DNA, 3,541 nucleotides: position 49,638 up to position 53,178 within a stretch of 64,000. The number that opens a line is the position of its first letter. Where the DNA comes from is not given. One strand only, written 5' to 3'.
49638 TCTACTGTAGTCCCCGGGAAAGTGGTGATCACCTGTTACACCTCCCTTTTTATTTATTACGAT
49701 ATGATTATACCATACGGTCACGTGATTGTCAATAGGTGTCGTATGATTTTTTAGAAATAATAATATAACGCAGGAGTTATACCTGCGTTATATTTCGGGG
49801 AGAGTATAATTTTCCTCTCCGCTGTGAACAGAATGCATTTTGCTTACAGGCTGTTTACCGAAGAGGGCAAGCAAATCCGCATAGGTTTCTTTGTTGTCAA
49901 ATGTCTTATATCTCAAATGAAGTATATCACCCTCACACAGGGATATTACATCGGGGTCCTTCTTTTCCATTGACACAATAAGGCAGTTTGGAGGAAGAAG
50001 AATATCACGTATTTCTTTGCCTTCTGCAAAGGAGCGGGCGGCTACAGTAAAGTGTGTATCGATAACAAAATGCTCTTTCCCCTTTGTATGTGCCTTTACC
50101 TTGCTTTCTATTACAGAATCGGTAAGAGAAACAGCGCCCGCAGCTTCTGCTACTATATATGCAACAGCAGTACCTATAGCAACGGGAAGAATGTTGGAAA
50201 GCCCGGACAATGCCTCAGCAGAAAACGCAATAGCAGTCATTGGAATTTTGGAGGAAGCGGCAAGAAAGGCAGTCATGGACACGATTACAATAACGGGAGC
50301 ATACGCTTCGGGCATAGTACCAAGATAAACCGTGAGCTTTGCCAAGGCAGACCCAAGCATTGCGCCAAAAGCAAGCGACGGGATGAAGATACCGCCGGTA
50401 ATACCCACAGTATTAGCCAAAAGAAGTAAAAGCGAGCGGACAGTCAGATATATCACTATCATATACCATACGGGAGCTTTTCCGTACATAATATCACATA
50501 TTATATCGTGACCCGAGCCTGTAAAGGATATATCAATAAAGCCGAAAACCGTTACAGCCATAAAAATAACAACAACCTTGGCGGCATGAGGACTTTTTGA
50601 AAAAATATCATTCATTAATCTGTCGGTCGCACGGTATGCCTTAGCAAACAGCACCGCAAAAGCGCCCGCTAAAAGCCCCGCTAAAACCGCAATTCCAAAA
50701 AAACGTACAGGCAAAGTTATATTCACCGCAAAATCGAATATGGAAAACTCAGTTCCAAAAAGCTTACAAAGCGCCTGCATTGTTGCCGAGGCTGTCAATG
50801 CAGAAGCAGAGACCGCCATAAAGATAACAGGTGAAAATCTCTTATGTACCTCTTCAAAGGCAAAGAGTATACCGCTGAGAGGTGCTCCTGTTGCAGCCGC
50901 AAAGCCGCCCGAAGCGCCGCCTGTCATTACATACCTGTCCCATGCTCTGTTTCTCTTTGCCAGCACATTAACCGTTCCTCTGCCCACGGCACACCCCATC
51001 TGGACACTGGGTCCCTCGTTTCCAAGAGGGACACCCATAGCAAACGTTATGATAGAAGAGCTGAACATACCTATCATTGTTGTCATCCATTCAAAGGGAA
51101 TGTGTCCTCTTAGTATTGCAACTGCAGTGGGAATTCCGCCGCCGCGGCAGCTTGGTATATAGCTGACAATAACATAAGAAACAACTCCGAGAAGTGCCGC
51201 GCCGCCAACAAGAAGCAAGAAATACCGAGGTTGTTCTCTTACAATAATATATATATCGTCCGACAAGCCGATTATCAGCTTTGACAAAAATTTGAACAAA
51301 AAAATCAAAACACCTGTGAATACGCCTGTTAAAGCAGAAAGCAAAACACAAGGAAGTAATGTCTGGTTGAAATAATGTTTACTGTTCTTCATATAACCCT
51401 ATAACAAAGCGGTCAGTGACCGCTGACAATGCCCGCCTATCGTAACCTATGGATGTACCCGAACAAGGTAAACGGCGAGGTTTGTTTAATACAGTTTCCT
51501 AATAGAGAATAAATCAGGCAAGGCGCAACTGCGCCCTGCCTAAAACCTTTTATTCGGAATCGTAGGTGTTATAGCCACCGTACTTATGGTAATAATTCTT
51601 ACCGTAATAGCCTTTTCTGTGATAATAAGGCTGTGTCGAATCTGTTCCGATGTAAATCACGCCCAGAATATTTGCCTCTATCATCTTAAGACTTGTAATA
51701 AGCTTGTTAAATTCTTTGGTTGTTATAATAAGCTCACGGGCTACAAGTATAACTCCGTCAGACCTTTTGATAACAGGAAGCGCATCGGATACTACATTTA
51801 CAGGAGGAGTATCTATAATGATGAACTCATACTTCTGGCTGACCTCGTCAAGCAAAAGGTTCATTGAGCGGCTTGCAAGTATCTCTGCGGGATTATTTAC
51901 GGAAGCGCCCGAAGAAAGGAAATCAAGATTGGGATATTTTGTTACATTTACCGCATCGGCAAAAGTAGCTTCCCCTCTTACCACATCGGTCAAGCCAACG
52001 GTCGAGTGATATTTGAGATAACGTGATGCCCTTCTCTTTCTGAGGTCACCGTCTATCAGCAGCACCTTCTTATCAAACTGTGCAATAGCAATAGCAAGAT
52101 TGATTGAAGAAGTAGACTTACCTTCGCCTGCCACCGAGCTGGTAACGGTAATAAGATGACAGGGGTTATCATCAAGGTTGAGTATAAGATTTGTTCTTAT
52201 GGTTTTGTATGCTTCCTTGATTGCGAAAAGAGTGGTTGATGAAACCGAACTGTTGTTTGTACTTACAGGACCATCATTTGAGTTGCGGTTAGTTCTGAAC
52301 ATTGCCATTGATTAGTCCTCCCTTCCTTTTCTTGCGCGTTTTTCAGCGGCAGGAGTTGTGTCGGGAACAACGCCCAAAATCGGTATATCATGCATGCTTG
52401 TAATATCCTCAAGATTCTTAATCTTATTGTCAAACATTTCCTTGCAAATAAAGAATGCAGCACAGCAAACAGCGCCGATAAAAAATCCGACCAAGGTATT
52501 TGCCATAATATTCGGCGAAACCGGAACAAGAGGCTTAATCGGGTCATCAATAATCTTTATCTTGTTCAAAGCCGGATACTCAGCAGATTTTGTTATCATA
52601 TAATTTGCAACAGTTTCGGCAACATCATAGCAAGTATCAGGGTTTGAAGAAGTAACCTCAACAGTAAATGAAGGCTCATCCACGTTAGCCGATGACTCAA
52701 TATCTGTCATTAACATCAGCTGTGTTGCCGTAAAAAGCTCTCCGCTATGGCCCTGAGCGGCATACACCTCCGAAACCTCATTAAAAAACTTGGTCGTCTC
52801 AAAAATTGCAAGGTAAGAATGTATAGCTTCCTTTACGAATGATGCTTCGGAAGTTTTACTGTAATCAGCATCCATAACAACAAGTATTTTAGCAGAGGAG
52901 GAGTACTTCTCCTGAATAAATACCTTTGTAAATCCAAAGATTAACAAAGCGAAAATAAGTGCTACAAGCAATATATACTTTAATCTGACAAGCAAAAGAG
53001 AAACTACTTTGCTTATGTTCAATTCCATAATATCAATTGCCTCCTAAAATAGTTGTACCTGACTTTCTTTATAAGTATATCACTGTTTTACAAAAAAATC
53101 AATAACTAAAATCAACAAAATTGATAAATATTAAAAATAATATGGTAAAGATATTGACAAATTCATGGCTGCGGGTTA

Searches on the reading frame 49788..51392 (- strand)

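Call 8: search_protein_families(library=pfam, proteins=[window:49788-51392:-], max_evalue=0.001)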
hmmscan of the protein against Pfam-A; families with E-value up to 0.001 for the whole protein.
window:49788-51392:- (534 aa): 1 family
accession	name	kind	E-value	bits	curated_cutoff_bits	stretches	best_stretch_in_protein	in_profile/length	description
PF00654.25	Voltage_CLC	-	4.3e-61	207.4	24.8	1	69-415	2-345/346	Voltage gated chloride channel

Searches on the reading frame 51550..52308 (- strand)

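Call 73: search_protein_families(library=pfam, proteins=[window:51550-52308:-], max_evalue=0.00001)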
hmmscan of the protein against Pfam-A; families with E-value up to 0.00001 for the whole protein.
window:51550-52308:- (252 aa): 4 families
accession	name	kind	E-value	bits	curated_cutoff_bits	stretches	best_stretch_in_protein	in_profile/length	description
PF13614.12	AAA_31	-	3.3e-17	63.4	27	1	52-212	3-169/177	AAA domain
PF10609.15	ParA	-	1.9e-10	41.1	27.1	1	51-218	4-171/246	NUBPL iron-transfer P-loop NTPase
PF09140.17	MipZ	-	1.8e-09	37.7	20.7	1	51-169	1-109/262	ATPase MipZ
PF01656.29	CbiA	-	1.4e-07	31.9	25.4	1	53-95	1-43/125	CobQ/CobB/MinD/ParA nucleotide binding domain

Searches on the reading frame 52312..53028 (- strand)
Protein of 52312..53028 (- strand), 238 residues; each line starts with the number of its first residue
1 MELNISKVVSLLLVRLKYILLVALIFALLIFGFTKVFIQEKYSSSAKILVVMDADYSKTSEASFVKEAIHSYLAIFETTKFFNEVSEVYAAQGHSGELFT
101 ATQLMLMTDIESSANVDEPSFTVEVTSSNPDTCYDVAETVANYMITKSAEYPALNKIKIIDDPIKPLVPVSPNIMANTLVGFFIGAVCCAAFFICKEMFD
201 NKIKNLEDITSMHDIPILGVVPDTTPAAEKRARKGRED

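Call 73: search_protein_families(library=pfam, proteins=[window:52312-53028:-], max_evalue=0.00001)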
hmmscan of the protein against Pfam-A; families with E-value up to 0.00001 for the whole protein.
window:52312-53028:- (238 aa): 1 family
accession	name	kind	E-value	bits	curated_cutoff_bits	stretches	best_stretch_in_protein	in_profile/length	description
PF02706.20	Wzz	-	1.3e-07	32.3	25.5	1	2-86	2-75/91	Chain length determinant protein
